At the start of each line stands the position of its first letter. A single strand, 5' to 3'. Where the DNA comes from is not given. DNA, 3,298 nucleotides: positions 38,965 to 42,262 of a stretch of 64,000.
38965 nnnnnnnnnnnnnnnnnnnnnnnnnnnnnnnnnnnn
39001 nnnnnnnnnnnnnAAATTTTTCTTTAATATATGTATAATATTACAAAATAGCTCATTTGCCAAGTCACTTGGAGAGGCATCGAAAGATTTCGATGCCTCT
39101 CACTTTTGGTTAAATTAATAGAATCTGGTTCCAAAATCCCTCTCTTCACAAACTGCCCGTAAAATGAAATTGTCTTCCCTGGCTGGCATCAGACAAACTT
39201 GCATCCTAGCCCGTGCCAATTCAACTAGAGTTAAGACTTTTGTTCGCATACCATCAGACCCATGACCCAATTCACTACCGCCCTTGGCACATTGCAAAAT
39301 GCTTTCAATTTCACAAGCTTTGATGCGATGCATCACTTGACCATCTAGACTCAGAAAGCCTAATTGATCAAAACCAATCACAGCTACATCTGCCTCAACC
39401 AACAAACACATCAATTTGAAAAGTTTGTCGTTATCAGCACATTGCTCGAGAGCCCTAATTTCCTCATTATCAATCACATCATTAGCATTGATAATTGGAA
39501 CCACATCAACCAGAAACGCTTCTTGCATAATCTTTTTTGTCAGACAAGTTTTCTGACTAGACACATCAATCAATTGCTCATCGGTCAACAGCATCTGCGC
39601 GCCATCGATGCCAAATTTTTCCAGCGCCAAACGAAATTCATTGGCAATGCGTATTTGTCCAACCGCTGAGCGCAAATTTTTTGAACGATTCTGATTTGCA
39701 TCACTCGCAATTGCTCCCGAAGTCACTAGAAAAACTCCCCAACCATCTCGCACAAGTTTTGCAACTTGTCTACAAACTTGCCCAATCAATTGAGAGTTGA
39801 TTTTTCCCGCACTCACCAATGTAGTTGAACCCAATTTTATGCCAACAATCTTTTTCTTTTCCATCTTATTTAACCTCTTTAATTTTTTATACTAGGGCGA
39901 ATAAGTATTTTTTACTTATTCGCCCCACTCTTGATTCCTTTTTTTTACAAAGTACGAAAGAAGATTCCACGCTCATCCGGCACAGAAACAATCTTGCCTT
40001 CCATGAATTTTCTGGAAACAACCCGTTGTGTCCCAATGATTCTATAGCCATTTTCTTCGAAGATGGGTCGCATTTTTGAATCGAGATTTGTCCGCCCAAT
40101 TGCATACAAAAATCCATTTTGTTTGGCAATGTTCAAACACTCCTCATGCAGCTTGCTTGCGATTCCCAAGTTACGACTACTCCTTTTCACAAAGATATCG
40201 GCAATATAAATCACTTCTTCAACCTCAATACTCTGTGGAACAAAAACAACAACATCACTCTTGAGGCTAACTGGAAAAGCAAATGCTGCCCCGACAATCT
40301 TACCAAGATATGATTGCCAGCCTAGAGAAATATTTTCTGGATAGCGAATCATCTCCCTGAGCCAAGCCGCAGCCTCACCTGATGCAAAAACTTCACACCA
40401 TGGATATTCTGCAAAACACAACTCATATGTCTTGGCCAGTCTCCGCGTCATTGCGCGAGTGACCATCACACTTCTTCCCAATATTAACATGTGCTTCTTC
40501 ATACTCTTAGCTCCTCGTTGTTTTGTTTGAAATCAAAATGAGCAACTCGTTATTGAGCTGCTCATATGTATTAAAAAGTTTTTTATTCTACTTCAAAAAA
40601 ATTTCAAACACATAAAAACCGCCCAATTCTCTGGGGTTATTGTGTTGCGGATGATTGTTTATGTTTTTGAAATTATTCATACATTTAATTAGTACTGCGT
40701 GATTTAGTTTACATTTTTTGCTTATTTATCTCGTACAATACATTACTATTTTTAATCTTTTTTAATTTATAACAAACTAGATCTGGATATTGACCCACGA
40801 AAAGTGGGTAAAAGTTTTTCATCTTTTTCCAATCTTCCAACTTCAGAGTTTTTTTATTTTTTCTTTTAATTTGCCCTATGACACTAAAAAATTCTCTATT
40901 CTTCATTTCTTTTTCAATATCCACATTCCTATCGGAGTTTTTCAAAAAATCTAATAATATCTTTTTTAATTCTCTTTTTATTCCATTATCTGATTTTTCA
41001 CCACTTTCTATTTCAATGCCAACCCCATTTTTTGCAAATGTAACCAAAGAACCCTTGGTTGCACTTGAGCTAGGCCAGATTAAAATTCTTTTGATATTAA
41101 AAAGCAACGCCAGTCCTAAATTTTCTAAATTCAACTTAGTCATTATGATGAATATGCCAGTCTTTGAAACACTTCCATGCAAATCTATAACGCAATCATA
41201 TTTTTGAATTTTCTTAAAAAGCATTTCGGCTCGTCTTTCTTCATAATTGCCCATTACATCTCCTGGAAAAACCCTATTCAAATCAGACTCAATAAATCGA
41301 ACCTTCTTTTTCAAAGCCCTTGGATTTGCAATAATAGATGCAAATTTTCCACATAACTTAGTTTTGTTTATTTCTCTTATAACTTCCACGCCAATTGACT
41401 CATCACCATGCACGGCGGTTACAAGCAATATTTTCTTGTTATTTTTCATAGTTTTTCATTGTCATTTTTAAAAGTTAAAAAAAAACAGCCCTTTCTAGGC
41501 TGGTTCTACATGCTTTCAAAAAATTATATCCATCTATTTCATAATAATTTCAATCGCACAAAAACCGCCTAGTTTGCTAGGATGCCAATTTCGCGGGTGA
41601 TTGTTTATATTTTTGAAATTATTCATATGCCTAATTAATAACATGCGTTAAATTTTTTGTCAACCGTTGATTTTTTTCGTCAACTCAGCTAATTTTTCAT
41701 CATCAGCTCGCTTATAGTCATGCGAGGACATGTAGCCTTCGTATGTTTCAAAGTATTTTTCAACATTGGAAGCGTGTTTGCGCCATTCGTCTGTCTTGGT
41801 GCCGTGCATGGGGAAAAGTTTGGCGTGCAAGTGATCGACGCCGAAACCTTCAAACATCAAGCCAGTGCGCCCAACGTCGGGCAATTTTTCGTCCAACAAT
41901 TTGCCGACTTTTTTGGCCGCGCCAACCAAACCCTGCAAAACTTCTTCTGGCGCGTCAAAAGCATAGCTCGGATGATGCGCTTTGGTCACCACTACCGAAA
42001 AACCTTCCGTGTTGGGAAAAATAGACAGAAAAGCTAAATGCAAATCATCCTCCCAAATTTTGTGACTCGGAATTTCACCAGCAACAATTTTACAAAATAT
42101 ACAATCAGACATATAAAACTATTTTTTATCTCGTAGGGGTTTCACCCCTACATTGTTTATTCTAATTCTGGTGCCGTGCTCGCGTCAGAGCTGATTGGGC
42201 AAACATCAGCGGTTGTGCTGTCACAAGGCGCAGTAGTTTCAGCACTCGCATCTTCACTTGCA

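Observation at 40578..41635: Direct ~110-bp repeats bracketing the astE/aspA-family gene, with a compensatory-mutated terminator hairpin and a length-conserved 30-codon micro-ORF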

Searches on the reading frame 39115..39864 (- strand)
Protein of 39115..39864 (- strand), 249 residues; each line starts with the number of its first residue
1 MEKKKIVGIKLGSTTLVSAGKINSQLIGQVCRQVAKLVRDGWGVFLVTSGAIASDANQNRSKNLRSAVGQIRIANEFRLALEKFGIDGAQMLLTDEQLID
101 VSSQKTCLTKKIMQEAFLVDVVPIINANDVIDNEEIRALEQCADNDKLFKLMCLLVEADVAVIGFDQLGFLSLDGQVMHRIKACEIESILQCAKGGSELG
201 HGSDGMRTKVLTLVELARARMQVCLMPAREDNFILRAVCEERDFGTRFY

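Call 8: search_protein_families(library=pfam, proteins=[window:39115-39864:-], max_evalue=0.01)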
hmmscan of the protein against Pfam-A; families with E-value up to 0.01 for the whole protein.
window:39115-39864:- (249 aa): 1 family
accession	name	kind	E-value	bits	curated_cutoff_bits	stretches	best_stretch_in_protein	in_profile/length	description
PF00696.33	AA_kinase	-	1.6e-14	54.7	24.9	1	9-223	5-230/234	Amino acid kinase family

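Call 54: search_protein_families(library=ncbifam, proteins=[window:39115-39864:-], max_evalue=0.001)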
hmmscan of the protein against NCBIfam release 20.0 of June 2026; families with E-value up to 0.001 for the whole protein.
window:39115-39864:- (249 aa): 3 families
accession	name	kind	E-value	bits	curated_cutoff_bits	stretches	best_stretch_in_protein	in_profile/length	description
TIGR01027.1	proB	equivalog_domain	8.3e-30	104.1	186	1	7-248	4-251/363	glutamate 5-kinase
TIGR01092.1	P5CS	equivalog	9.3e-12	44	796.75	1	4-248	8-273/715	delta l-pyrroline-5-carboxylate synthetase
NF040647.1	IPPK_Arch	equivalog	5.4e-05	22.6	120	1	104-247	115-258/259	isopentenyl phosphate kinase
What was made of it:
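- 39115..40502 (-): GNAT acetyltransferase (39945-40502) and ProB-like amino-acid kinase (39115-39864), the genes controlled by leader A. Calls 8 and 54.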

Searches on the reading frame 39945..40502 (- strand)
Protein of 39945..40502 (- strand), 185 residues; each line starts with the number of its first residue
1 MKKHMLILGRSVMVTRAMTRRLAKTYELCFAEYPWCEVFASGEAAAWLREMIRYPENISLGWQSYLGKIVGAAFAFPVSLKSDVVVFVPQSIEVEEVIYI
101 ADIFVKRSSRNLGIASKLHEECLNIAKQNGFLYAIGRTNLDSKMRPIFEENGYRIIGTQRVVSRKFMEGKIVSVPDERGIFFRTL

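Call 8: search_protein_families(library=pfam, proteins=[window:39945-40502:-], max_evalue=0.01)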
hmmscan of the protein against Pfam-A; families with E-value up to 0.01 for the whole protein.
window:39945-40502:- (185 aa): 3 families
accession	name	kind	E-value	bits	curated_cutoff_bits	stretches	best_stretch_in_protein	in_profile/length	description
PF00583.31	Acetyltransf_1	-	5.1e-08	33.6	20.7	1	46-152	23-115/116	Acetyltransferase (GNAT) family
PF13508.13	Acetyltransf_7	-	0.0001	23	27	1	83-154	28-83/84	Acetyltransferase (GNAT) domain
PF13673.13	Acetyltransf_10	-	0.00014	22.3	23.6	1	92-160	46-114/128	Acetyltransferase (GNAT) domain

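Call 54: search_protein_families(library=ncbifam, proteins=[window:39945-40502:-], max_evalue=0.001)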
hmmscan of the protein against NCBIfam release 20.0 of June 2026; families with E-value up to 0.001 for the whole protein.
window:39945-40502:- (185 aa): 0 families

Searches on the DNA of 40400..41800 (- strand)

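Call 6: search_rna_families(source=window, start=40400, end=41800, threshold=evalue, max_evalue=10, show_alignments=4)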
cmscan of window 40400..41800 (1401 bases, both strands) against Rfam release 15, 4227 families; matches with E-value up to 10: 12.
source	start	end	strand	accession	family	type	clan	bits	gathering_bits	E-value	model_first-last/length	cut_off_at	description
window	41137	41211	+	RF00097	snoR71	Gene; snRNA; snoRNA; CD-box;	-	20.6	40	0.36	1-107/107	no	Plant small nucleolar RNA R71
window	40736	40802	-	RF02059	STnc50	Gene; sRNA;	-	19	55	4.1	1-84/84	no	Salmonella enterica sRNA STnc40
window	40607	40654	+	RF02416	TCV_H4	Cis-reg;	-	18.9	50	2.9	1-51/51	no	Turnip crinkle virus 3'UTR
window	40557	40622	-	RF04239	mir-4679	Gene; miRNA;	-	18.8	88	2.2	1-75/75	no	mir-4679 microRNA precursor family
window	40509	40559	-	RF00187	SNORD102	Gene; snRNA; snoRNA; CD-box;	-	18.8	47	9.2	1-72/72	no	Small nucleolar RNA SNORD102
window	41136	41212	+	RF00314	snoZ182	Gene; snRNA; snoRNA; CD-box;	-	16.5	80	8.9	1-92/92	no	Small nucleolar RNA Z182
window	41457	41586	-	RF00264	SNORA64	Gene; snRNA; snoRNA; HACA-box;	CL00041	15.8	35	2.2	1-133/133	no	Small nucleolar RNA SNORA64/SNORA10 family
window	41477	41550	-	RF00125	IS128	Gene; sRNA;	-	13.7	80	8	124-198/209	no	IS128 RNA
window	41659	41704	-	RF01147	sR12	Gene; snRNA; snoRNA; CD-box;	-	13.2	38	8.1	1-52/52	no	Small nucleolar RNA sR12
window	41677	41707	-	RF01126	sR41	Gene; snRNA; snoRNA; CD-box;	-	12.5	54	5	1-53/53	no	Small nucleolar RNA sR41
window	41658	41707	-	RF01134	sR30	Gene; snRNA; snoRNA; CD-box;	-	11.8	38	5.5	1-57/57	no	Small nucleolar RNA sR30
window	41674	41707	-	RF01122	sR39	Gene; snRNA; snoRNA; CD-box;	-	11.3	50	8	1-56/56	no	Small nucleolar RNA sR39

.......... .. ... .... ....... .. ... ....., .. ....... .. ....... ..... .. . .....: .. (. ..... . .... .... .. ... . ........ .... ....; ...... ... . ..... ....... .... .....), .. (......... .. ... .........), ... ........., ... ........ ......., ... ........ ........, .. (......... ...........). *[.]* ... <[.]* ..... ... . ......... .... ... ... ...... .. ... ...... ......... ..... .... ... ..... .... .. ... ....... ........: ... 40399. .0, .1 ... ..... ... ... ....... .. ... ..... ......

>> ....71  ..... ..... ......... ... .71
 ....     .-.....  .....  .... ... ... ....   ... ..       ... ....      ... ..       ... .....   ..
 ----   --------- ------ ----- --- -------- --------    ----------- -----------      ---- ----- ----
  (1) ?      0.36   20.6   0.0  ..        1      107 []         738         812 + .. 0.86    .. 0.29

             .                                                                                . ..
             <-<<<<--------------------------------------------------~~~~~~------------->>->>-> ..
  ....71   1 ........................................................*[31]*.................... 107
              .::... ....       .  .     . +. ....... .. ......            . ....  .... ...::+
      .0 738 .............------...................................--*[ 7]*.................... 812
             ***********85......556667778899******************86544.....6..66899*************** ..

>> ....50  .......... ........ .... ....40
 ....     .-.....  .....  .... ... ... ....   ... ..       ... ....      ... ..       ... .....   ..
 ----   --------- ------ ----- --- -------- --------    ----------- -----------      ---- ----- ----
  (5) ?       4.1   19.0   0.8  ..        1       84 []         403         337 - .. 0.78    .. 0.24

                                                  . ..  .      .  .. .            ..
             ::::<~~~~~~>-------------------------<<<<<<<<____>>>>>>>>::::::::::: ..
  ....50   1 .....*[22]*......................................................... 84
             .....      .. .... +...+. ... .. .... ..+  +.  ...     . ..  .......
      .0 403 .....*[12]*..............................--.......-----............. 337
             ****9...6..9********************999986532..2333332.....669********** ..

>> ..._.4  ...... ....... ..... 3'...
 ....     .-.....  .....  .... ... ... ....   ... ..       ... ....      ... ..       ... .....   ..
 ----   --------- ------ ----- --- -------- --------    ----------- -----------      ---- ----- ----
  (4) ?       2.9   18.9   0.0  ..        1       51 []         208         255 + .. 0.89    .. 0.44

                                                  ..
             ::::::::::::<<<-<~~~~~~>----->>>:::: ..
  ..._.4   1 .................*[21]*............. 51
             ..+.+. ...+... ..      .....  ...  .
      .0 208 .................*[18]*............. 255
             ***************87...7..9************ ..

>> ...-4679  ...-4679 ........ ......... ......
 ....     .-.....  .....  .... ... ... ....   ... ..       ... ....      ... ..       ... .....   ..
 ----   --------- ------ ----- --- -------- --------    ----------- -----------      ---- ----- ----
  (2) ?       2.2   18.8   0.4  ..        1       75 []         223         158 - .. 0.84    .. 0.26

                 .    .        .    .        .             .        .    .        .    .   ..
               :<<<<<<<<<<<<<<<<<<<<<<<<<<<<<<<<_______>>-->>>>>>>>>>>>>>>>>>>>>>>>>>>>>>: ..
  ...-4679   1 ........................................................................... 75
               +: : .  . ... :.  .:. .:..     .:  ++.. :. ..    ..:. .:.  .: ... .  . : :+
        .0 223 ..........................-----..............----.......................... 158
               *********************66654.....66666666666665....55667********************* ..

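Call 62: build_rna_model(alignment_id=A5, structure=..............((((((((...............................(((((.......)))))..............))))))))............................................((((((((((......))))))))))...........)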
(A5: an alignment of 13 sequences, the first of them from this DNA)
Model R1 built from alignment A5 (13 sequences, 173 columns); structure: as given.
model positions 151; base pairs 23; branch points 1; effective number of sequences 2.69; information 0.59 bits per position. Calibrated on 0.2 Mb of random sequence (short: E-values are rough).
structure used (alignment columns):
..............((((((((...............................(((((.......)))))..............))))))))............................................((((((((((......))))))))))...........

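Call 63: search_with_rna_model(model_id=R1, sources=[window, L002, L003, L004, L005, L006, L007, L010, L011, L013, L015, L019, L020, L021, L022], max_evalue=5)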
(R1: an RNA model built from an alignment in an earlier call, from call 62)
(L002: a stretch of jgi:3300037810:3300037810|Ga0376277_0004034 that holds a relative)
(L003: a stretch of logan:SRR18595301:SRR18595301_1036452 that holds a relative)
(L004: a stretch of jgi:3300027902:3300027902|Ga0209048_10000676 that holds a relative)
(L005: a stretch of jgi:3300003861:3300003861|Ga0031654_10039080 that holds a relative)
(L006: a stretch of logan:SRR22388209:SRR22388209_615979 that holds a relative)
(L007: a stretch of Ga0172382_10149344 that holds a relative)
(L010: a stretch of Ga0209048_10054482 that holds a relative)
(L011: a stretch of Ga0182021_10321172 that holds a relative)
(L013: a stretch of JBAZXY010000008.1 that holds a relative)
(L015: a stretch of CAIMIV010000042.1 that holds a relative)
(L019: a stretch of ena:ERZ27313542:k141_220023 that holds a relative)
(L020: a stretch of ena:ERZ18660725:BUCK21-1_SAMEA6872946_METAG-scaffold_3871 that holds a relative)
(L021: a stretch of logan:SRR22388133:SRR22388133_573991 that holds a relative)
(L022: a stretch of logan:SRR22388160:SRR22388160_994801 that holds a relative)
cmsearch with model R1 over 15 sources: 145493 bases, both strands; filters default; matches with E-value up to 5: 53.
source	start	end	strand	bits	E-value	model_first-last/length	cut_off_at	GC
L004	3198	3346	+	146.5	5.8e-24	1-151/151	no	0.37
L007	1287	1440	-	141.3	5.3e-23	1-151/151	no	0.38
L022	5002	5155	+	140.8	6.5e-23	1-151/151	no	0.36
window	40536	40688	-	139.4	1.2e-22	1-151/151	no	0.29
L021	5050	5196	+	136.4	4.1e-22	1-151/151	no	0.33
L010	974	1120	-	134.6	8.8e-22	1-151/151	no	0.42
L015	927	1080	+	133.9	1.2e-21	1-151/151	no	0.29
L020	1767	1920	+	133.9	1.2e-21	1-151/151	no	0.29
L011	1023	1170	-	133.2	1.6e-21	1-151/151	no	0.39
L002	869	1019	+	130.7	4.5e-21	1-151/151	no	0.32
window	41479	41634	-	128.3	1.3e-20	1-151/151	no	0.33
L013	162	318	-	121.7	2e-19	1-151/151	no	0.28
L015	2200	2352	+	117.2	1.3e-18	1-151/151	no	0.32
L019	634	786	+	117.2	1.3e-18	1-151/151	no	0.32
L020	3040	3192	+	117.2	1.3e-18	1-151/151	no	0.32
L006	2714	2867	+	103.9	3.5e-16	1-151/151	no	0.32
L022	2288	2412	+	32.8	0.0033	1-151/151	no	0.39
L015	2248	2377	-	32.6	0.0036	15-146/151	no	0.28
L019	682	811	-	32.6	0.0036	15-146/151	no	0.28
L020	3088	3217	-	32.6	0.0036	15-146/151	no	0.28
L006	2740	2902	-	29.5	0.013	1-151/151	no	0.34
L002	895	1045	-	28.4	0.021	1-151/151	no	0.32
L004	3224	3377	-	27.8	0.027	1-151/151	no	0.39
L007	1253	1412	+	27.6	0.029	1-151/151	no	0.38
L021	5076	5254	-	24.6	0.1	1-151/151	no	0.34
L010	2459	2610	-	22.5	0.25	1-151/151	no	0.32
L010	916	1094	+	22.2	0.29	1-151/151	no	0.36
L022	1243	1343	-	21.6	0.37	1-151/151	no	0.32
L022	1232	1318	+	20.6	0.55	1-151/151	no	0.33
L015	1049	1151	-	20.1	0.68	1-151/151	no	0.31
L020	1889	1991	-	20.1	0.68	1-151/151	no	0.31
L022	5124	5299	-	19.9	0.74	1-151/151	no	0.38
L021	7133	7272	-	19.9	0.75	1-151/151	no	0.34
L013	3494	3622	-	19.3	0.95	1-151/151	no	0.26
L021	2978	3060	+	18.9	1.1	1-151/151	no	0.33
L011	921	1145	+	18.5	1.4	1-151/151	no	0.38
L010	762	832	+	18.1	1.6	1-151/151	no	0.24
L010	800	947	-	17.6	1.9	1-151/151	no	0.28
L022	7422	7575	-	17.6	2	1-151/151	no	0.37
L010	2433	2543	+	17.2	2.3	1-151/151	no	0.27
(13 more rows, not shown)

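Call 72: search_with_rna_model(model_id=R1, sources=[L023, L024, L025], max_evalue=1, show_alignments=2)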
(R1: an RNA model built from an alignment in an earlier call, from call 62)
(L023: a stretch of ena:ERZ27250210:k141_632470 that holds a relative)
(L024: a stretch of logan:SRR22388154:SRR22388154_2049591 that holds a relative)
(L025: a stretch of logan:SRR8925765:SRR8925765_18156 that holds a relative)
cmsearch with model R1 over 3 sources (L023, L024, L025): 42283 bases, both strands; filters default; matches with E-value up to 1: 7.
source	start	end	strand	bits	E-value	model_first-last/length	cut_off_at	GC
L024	2362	2514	+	136.2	1.3e-22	1-151/151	no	0.33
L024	2484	2587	-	34.9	0.0004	1-151/151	no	0.3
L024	1477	1693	+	29.3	0.0042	1-151/151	no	0.35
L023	15155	15267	+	22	0.088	1-151/151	no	0.29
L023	7225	7336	+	22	0.09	1-151/151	no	0.27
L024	2340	2463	-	20.8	0.15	1-151/151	no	0.33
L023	573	682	-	20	0.21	1-151/151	no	0.31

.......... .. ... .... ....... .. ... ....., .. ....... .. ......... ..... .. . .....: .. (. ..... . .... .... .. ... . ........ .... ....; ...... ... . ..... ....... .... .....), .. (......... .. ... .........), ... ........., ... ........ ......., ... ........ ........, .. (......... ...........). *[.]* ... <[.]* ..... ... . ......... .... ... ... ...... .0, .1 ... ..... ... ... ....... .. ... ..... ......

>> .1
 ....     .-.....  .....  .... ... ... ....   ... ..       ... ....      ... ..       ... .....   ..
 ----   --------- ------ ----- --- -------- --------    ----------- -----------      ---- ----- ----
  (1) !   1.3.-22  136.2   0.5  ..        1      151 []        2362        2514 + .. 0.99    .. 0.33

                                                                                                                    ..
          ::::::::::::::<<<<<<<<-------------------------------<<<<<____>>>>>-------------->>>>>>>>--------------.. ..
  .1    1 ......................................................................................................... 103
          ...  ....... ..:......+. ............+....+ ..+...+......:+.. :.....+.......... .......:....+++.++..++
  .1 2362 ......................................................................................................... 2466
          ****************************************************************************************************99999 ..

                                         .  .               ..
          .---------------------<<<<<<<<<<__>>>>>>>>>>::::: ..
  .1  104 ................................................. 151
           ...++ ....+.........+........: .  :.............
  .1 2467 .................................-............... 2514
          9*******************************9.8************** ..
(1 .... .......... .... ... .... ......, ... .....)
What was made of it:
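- Tried and rejected: More distant AstE loci (L023, L025) carry no copy (call 72).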

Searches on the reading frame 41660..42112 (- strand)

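Call 8: search_protein_families(library=pfam, proteins=[window:41660-42112:-], max_evalue=0.01)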
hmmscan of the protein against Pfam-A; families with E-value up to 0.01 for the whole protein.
window:41660-42112:- (150 aa): 2 families
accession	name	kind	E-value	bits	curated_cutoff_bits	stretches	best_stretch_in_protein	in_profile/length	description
PF01230.28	HIT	-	1e-08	36.1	21.5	1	12-99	2-92/98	HIT domain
PF11969.13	DcpS_C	-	0.00064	20.6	24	1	4-96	2-96/114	Scavenger mRNA decapping enzyme C-term binding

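Call 54: search_protein_families(library=ncbifam, proteins=[window:41660-42112:-], max_evalue=0.001)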
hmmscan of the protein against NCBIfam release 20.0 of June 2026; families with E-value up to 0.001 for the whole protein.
window:41660-42112:- (150 aa): 2 families
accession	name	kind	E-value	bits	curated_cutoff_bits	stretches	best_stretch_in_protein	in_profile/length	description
NF045834.1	M_plasma_HinT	exception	2.1e-08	34.9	130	1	5-71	1-66/102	histidine triad protein HinT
NF007965.0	PRK10687.1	equivalog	0.00031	20.8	206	1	3-50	4-51/119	purine nucleoside phosphoramidase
